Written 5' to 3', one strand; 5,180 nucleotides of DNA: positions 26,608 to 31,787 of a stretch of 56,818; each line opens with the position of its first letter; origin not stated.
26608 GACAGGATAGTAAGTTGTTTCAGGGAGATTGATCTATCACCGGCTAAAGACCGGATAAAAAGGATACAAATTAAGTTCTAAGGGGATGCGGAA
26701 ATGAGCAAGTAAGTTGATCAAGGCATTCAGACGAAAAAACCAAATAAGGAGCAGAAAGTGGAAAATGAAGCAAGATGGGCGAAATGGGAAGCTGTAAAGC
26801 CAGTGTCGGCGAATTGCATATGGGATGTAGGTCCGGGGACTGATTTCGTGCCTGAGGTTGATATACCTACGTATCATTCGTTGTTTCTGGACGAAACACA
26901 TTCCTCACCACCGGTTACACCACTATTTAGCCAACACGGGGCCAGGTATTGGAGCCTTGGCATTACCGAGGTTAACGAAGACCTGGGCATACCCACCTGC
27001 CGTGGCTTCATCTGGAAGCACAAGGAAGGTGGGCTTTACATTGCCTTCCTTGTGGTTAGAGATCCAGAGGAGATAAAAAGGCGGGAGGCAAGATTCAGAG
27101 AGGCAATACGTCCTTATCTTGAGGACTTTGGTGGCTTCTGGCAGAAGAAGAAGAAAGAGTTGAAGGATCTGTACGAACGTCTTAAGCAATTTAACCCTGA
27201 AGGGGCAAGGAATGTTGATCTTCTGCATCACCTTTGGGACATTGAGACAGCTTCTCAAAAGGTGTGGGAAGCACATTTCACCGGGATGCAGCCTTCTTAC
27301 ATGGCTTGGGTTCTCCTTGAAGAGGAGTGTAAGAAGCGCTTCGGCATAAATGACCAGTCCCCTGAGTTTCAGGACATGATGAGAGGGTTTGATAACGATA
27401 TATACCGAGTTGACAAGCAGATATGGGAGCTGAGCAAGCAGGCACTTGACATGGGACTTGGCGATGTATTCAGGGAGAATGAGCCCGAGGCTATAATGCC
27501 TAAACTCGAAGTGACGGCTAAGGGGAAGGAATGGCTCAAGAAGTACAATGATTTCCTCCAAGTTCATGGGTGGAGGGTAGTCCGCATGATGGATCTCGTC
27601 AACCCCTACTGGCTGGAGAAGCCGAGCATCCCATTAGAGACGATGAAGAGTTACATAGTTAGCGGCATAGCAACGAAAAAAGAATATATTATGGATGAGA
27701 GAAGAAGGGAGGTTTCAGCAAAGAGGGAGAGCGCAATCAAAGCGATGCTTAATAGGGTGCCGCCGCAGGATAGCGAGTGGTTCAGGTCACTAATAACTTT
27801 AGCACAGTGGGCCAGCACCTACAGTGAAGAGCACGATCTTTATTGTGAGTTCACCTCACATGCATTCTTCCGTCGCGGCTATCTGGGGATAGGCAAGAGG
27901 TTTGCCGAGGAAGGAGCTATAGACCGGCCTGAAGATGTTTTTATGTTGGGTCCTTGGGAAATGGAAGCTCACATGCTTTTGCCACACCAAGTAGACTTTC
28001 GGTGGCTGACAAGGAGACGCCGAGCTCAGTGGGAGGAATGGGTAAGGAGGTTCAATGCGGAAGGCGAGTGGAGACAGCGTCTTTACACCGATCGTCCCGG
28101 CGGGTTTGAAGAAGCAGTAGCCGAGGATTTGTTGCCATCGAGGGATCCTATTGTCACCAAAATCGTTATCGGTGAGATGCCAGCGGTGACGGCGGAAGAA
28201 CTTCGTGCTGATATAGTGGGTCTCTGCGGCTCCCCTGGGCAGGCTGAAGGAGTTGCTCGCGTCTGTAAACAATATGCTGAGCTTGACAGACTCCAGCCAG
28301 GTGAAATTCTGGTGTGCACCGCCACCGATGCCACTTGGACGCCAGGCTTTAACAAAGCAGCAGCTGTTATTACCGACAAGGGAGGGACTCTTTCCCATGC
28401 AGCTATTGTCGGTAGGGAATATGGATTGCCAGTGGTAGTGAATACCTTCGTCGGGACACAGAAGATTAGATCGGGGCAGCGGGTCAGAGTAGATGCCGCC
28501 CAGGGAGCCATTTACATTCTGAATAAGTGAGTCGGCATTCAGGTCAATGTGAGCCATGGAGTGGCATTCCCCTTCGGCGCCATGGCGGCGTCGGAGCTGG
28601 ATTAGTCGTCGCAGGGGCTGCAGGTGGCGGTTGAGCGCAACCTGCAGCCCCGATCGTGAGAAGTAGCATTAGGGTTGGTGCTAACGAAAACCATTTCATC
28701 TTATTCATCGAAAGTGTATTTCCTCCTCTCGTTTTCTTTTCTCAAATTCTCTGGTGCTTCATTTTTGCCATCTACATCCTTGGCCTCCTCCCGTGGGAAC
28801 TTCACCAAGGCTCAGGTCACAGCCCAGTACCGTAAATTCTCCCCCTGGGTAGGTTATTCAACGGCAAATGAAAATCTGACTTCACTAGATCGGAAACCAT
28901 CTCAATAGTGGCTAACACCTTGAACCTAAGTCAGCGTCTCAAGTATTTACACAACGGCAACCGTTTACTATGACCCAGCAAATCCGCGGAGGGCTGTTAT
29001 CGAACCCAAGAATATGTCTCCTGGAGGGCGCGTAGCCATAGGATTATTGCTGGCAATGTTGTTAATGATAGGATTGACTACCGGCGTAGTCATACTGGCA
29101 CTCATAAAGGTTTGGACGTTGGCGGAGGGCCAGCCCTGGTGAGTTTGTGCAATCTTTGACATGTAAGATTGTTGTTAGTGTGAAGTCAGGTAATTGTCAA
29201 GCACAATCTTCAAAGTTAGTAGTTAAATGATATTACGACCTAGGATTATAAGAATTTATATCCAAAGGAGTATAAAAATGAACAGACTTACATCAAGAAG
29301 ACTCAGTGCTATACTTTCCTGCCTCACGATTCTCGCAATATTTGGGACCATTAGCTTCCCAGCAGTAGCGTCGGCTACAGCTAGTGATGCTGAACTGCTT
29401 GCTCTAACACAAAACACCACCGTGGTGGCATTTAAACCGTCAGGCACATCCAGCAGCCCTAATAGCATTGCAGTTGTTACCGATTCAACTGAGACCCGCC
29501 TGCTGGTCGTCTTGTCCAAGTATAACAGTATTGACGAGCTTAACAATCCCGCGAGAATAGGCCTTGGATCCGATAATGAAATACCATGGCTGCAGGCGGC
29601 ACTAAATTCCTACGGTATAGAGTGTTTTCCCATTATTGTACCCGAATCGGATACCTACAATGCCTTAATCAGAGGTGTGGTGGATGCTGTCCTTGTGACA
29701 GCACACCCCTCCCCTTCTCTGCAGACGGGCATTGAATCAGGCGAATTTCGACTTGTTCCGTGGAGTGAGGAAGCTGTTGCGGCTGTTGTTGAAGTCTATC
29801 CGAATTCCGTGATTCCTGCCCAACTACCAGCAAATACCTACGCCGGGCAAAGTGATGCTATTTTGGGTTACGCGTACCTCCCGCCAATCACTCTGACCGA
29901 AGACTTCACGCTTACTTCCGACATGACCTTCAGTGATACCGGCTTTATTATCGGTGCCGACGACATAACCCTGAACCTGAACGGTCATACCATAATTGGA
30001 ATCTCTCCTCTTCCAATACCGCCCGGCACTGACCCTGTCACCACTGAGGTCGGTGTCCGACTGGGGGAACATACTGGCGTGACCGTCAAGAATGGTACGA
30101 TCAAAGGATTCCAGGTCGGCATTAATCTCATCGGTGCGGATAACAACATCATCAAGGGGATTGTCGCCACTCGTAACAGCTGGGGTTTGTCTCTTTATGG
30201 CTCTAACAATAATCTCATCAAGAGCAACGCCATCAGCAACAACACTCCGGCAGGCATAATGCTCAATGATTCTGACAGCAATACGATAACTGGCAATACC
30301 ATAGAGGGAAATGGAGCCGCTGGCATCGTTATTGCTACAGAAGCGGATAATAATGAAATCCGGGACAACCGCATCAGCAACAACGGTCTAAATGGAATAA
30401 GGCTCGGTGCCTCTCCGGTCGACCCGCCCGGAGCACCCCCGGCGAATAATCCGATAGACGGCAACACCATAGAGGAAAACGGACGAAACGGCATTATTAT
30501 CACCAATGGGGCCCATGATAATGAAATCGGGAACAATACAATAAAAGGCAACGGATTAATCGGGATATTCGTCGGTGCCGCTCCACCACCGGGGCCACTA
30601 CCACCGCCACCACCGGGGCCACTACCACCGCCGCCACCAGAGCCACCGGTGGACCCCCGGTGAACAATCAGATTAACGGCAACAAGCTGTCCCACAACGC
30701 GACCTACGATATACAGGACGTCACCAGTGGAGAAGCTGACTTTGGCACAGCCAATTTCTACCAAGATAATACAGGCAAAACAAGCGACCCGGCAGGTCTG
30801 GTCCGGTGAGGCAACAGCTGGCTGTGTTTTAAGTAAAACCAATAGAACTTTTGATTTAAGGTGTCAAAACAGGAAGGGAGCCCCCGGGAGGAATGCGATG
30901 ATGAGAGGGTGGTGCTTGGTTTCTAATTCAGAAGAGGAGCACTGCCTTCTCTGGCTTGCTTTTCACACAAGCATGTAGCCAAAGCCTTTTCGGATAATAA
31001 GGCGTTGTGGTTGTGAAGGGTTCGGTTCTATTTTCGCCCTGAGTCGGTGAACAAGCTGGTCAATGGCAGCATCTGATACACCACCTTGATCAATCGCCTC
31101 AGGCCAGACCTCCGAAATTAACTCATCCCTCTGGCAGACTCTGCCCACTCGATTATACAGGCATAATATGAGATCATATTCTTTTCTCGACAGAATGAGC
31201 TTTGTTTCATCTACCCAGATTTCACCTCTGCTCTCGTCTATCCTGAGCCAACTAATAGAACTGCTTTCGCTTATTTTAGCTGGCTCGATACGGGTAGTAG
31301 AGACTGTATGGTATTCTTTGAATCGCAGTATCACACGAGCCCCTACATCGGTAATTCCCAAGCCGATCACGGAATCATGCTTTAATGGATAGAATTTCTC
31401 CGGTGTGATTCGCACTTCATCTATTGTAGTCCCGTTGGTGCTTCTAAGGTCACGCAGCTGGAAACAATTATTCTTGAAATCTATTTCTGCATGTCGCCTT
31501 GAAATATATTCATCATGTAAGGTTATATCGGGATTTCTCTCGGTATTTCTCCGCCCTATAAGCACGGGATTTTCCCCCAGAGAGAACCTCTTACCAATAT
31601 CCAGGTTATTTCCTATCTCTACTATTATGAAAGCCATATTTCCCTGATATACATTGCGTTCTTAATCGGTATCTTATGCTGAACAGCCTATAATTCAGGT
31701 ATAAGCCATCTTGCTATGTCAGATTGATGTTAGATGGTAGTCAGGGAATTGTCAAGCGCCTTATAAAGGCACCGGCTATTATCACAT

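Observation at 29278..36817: Island-borne FHA / Ser-Thr kinase / PP2C module with shuffled extracellular beta-helix and binding-protein-like domains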

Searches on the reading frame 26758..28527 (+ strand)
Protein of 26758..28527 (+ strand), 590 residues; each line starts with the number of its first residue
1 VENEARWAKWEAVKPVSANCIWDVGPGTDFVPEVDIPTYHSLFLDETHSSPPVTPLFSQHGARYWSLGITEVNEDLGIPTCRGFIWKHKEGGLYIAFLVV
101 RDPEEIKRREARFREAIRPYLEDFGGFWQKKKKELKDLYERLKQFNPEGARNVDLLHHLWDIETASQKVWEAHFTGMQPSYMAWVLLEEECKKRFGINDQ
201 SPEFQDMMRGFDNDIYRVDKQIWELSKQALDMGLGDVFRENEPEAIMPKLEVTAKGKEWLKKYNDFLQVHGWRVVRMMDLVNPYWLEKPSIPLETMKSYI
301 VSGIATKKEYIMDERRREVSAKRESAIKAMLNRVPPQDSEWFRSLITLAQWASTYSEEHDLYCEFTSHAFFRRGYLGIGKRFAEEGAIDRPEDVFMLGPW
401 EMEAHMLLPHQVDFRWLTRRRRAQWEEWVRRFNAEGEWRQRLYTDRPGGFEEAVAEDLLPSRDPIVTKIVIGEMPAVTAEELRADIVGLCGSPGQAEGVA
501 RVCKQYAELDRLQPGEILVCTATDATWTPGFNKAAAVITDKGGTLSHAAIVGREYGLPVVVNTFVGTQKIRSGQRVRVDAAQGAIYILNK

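Call 65: search_protein_families(library=pfam, proteins=[window:26758-28527:+], max_evalue=0.0001)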
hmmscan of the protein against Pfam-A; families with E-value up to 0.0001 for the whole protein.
window:26758-28527:+ (590 aa): 1 family
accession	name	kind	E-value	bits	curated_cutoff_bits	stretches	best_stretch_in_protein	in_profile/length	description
PF00391.29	PEP-utilizers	-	1.8e-22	79.2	23.1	1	513-583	2-72/72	PEP-utilising enzyme, mobile domain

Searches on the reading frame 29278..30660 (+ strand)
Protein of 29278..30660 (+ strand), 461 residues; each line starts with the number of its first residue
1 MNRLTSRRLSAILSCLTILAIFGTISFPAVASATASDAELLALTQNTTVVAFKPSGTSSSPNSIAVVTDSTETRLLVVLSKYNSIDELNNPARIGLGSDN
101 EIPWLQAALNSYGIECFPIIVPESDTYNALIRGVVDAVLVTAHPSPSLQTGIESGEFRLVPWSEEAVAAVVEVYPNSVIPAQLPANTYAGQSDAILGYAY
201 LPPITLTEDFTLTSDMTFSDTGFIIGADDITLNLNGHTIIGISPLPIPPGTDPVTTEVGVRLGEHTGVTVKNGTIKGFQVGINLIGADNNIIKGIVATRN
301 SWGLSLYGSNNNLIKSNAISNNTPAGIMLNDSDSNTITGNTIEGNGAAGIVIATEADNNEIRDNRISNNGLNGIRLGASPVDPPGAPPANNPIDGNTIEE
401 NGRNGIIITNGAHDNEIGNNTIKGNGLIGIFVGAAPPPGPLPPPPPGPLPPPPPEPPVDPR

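Call 3: search_protein_families(library=pfam, proteins=[window:29278-30660:+], max_evalue=0.01)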
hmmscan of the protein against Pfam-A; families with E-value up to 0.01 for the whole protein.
window:29278-30660:+ (461 aa): 3 families
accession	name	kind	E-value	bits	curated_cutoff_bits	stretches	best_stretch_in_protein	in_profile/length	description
PF05048.19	NosD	-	1.5e-24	87.1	23.6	2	241-376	23-156/212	Periplasmic copper-binding protein (NosD)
PF13229.12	Beta_helix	-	1.1e-21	77.5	25.9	2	256-376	22-144/158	Right handed beta helix region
PF07602.17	DUF1565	-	0.0083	15.9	20.3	0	268-378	102-206/257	Protein of unknown function (DUF1565)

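Call 4: search_protein_families(library=ncbifam, proteins=[window:29278-30660:+], max_evalue=0.01)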
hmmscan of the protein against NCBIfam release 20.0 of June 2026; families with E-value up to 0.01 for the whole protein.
window:29278-30660:+ (461 aa): 3 families
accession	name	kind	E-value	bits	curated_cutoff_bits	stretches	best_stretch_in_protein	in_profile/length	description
TIGR03804.1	para_beta_helix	repeat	5.8e-18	64.3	19.45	4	326-370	1-43/44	parallel beta-helix repeat protein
TIGR04247.1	NosD_copper_fam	subfamily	3.7e-08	32.3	300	1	259-425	129-285/377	nitrous oxide reductase family maturation protein NosD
NF038177.1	epimerase_AlgG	equivalog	0.0081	14.8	700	0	337-431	335-419/519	mannuronan 5-epimerase AlgG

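Call 29: predict_structure(protein=window:29278-30660:+)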
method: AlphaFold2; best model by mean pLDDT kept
length: 461 residues; sequences in the alignment: 1
mean_pLDDT: 47.5   pTM: 0.47
mean pLDDT of the five models: 47.5, 42.2, 41.9, 34.2, 30.3
residues with pLDDT >= 90: 0; 70-90: 76; 50-70: 143; < 50: 242
segments of 3 or more residues with pLDDT < 50: 1-203, 244-256, 378-385, 409-413, 431-440
pLDDT, mean of each block of 10 residues (from residue 1): 30 29 23 24 26 26 30 29 31 25 32 29 27 28 32 30 30 25 28 25 55 58 60 70 44 47 68 66 69 71 66 76 65 77 70 69 75 56 51 75 54 59 60 39 62 66 36
secondary structure, 60 per line:
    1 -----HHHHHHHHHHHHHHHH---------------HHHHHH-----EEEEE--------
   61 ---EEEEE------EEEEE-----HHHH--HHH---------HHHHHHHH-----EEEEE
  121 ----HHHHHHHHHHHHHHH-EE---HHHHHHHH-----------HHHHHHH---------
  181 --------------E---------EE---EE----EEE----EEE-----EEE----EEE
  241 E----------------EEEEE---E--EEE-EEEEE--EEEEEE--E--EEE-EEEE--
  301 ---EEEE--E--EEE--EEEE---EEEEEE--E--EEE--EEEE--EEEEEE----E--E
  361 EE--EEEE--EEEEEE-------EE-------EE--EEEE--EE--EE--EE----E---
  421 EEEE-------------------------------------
elements in order: H6-21 H37-42 E48-52 E64-68 E75-79 H85-88 H103-110 E116-120 H125-139 H146-153 H165-171 E216-218 E223-225 E231-233 E238-241 E258-262 E269-271 E273-277 E280-285 E291-293 E295-298 E304-307 E313-315 E318-321 E325-330 E336-338 E341-344 E347-352 E360-362 E365-368 E371-376 E397-400 E421-424

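Call 98: search_protein_families(library=padloc, proteins=[window:29278-30660:+], max_evalue=0.00001)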
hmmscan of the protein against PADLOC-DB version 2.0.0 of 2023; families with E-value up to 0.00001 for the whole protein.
window:29278-30660:+ (461 aa): 0 families

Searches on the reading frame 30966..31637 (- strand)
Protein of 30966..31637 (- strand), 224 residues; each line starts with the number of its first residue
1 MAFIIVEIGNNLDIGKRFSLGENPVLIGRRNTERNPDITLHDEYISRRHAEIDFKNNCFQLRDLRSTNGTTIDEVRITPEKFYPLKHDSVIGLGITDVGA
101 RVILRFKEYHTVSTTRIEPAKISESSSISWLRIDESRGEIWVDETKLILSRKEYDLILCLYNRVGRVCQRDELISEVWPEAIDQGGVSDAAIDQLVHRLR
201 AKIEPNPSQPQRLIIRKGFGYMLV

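Call 3: search_protein_families(library=pfam, proteins=[window:30966-31637:-], max_evalue=0.01)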
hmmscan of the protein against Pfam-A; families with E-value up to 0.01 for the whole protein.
window:30966-31637:- (224 aa): 3 families
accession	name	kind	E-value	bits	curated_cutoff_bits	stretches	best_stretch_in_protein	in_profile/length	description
PF00498.31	FHA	-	8.6e-19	68.2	20.7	1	25-94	1-67/67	FHA domain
PF00486.34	Trans_reg_C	-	3.4e-17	62.7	26.2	1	146-223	3-77/77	Transcriptional regulatory protein, C terminal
PF16697.10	Yop-YscD_cpl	-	4.8e-13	49.6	33.2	1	13-96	7-86/94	Inner membrane component of T3SS, cytoplasmic domain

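Call 4: search_protein_families(library=ncbifam, proteins=[window:30966-31637:-], max_evalue=0.01)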
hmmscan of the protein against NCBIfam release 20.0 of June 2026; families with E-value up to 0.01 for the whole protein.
window:30966-31637:- (224 aa): 34 families (the best 25 are shown)
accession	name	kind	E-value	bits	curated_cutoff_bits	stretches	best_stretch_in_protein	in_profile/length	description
NF053854.1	RespRegPhoBBctds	equivalog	3.6e-15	55.9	270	1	100-223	109-224/225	two-component system response regulator PhoB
NF049868.1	FhaB_Rv0019c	equivalog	3.2e-14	53.3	125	1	14-91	77-151/158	FHA domain-containing protein FhaB/FipA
NF045944.1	ResRegRpaBCyano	equivalog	1.3e-13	50.9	330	1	118-223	123-227/229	response regulator transcription factor RpaB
NF040534.1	resp_reg_YycF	equivalog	6.9e-12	45.1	340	1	122-223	129-227/231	response regulator YycF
TIGR01387.1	cztR_silR_copR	subfamily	5.6e-11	42.5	279.2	1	118-223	117-218/218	heavy metal response regulator transcription factor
NF040689.1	MtrAB_MtrA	equivalog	9.2e-11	41.5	300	1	120-222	118-217/219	MtrAB system response regulator MtrA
NF008296.0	PRK11083.1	equivalog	1.8e-10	40.6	273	1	99-223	111-225/228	two-component system response regulator CreB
TIGR03354.1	VI_FHA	hypoth_equivalog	1.2e-09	38.5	120.25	1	18-110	19-104/420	type VI secretion system-associated FHA domain protein TagH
NF008567.0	PRK11517.1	equivalog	2e-09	37.2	353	1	124-223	123-218/223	response regulator transcription factor HprR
NF041660.2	oxygluDhInhib_OdhI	equivalog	7.2e-09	35.6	200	1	2-74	37-104/130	oxoglutarate dehydrogenase inhibitor Odhl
NF041733.1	resp_reg_CseB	equivalog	1.2e-08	34.6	350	1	101-223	112-226/228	two-component system response regulator CseB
TIGR02154.1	PhoB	equivalog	1.8e-08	34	296.2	1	115-222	121-224/226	phosphate regulon transcriptional regulator PhoB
NF007977.0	PRK10701.1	equivalog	2.5e-08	33.7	330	1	101-223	113-233/241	two-component system response regulator RstA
NF033117.2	vanR_ACDEGLN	exception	1.3e-07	31.5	350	1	99-222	106-224/226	VanR-ABDEGLN family response regulator transcription factor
NF008078.0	PRK10816.1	equivalog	3.1e-07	30.1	336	1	123-221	124-218/223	two-component system response regulator PhoP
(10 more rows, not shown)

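Call 39: find_related_loci(query=window:30966-31637:-, collection=metagenome_contigs, flank=8000)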
Query window:30966-31637:- (224 aa) in metagenome_contigs; peptide patterns used: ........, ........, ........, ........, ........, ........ (x = any residue, [..] = any of these).
124 stretches matched a pattern; 3 encode a relative of the query (tblastn E <= 1e-3); 3 distinct loci.
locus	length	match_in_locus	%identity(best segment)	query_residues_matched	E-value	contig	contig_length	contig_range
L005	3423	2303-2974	84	1-224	7e-132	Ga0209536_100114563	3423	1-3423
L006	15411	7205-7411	39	24-95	4e-8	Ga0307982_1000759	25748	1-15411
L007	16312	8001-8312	26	118-224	2e-7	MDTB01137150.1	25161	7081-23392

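Call 98: search_protein_families(library=padloc, proteins=[window:30966-31637:-], max_evalue=0.00001)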
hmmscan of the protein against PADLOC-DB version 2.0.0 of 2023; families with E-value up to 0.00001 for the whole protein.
window:30966-31637:- (224 aa): 0 families
